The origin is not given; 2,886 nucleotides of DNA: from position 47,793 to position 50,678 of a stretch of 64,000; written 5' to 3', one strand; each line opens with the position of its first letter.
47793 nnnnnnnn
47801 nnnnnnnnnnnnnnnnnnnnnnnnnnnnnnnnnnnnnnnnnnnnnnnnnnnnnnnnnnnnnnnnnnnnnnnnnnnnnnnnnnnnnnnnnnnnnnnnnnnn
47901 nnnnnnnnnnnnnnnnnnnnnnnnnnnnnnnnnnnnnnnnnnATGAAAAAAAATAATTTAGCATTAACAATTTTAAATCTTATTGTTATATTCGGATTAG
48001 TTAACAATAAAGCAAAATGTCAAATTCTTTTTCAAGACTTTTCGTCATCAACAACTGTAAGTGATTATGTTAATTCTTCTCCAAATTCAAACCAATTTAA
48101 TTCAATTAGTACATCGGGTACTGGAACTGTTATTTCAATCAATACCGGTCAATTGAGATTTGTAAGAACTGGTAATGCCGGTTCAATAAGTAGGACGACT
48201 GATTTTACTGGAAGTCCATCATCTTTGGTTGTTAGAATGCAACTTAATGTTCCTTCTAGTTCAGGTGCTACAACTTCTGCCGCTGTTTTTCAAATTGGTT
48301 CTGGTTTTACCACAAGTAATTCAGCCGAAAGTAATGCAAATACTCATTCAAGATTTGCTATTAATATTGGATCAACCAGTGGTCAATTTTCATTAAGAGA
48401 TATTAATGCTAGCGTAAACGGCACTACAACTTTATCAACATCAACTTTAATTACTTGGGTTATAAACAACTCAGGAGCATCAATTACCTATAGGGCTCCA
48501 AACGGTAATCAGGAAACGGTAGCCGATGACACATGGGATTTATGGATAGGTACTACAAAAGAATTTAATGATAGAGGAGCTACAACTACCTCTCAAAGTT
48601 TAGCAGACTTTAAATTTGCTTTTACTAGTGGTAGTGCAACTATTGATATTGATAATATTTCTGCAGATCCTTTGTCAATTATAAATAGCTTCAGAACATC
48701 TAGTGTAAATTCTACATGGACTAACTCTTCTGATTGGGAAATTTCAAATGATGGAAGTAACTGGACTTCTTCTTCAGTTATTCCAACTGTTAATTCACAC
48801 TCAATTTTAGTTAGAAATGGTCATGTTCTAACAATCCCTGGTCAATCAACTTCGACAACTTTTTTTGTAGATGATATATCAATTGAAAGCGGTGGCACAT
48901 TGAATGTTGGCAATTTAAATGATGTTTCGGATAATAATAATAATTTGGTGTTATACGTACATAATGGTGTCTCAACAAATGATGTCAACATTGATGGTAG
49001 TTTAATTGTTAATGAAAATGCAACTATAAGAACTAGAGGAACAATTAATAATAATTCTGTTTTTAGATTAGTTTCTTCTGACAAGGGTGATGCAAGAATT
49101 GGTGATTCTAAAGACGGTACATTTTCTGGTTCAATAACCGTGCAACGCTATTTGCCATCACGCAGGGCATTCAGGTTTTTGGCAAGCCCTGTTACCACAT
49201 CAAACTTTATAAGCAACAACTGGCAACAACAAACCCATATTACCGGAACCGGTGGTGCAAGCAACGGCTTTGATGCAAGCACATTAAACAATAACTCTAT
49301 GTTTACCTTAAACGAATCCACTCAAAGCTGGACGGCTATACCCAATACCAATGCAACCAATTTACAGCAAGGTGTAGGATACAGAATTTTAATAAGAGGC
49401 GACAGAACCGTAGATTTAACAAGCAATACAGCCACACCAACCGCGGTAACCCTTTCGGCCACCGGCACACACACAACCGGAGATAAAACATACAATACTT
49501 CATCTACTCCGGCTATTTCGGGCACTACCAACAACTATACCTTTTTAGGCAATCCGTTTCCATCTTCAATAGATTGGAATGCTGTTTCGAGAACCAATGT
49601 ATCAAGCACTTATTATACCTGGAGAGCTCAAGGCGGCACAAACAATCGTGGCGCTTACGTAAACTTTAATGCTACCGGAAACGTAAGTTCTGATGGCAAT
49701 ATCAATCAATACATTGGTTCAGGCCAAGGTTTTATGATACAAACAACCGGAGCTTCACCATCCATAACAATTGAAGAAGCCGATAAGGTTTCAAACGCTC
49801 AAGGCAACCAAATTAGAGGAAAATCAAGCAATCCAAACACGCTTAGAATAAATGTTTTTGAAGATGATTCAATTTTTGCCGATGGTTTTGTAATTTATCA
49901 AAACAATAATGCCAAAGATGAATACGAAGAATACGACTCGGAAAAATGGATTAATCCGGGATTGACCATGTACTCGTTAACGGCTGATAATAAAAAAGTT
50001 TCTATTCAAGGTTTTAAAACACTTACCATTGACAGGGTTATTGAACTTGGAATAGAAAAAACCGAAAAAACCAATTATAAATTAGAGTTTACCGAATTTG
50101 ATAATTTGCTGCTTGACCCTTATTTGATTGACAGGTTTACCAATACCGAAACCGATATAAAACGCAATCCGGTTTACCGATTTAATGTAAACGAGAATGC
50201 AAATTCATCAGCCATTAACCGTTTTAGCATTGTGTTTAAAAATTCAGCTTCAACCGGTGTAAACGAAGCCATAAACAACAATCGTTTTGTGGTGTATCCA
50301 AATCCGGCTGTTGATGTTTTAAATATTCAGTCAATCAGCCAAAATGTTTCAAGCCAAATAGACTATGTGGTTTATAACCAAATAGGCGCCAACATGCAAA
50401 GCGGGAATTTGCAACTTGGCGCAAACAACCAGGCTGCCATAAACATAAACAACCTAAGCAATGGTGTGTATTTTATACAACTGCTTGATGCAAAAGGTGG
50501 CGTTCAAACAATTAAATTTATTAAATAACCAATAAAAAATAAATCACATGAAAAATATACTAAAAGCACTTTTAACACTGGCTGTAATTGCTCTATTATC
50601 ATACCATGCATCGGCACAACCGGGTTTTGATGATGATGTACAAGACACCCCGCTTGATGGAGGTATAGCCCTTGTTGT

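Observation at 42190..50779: Four-gene operon alternating giant T9SS-tailed proteins with small secreted proteins that carry a second, exosortase-like C-terminal sorting signal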

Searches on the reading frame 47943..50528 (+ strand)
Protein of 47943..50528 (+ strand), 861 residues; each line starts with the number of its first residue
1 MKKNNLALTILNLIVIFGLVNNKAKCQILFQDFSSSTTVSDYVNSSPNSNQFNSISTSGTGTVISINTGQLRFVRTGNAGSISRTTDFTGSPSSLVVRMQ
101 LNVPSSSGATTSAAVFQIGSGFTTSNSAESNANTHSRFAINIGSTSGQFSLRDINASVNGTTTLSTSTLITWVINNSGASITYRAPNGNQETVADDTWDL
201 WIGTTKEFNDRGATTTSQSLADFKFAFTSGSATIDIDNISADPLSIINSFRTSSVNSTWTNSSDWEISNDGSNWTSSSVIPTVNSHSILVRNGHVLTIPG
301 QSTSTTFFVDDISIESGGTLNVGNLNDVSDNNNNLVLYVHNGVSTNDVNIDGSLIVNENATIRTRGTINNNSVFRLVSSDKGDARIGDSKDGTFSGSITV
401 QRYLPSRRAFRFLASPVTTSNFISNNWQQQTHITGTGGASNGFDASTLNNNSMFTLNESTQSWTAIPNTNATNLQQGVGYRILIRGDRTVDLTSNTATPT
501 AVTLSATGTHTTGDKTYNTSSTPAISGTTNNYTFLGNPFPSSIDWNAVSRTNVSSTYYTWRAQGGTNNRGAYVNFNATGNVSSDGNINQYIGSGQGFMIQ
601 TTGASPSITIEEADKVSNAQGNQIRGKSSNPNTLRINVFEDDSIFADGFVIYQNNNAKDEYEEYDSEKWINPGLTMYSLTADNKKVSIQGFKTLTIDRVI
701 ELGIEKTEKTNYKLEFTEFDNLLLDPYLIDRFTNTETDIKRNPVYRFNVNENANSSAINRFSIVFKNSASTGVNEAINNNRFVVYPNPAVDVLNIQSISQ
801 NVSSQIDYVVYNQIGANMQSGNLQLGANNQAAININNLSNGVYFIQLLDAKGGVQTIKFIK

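Call 4: search_protein_families(library=ncbifam, proteins=[window:47943-50528:+], max_evalue=1)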
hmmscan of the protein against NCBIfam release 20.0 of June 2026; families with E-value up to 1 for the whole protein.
window:47943-50528:+ (861 aa): 2 families
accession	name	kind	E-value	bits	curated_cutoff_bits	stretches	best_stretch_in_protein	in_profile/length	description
TIGR04183.1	Por_Secre_tail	domain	3.4e-08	33.3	23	1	784-861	1-71/72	T9SS type A sorting domain-containing protein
NF033708.1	T9SS_Cterm_ChiA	domain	0.085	12.8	40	1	828-858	22-52/55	T9SS sorting signal type C domain-containing protein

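Call 5: search_protein_families(library=pfam, proteins=[window:47943-50528:+], max_evalue=1)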
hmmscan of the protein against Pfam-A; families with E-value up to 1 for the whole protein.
window:47943-50528:+ (861 aa): 2 families
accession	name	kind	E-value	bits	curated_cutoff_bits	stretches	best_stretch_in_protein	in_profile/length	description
PF18962.6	Por_Secre_tail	-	3.6e-10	40.4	27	1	784-854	1-69/75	Secretion system C-terminal sorting domain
PF10162.14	G8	-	0.0048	17.2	22.9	1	282-375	28-122/124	G8 domain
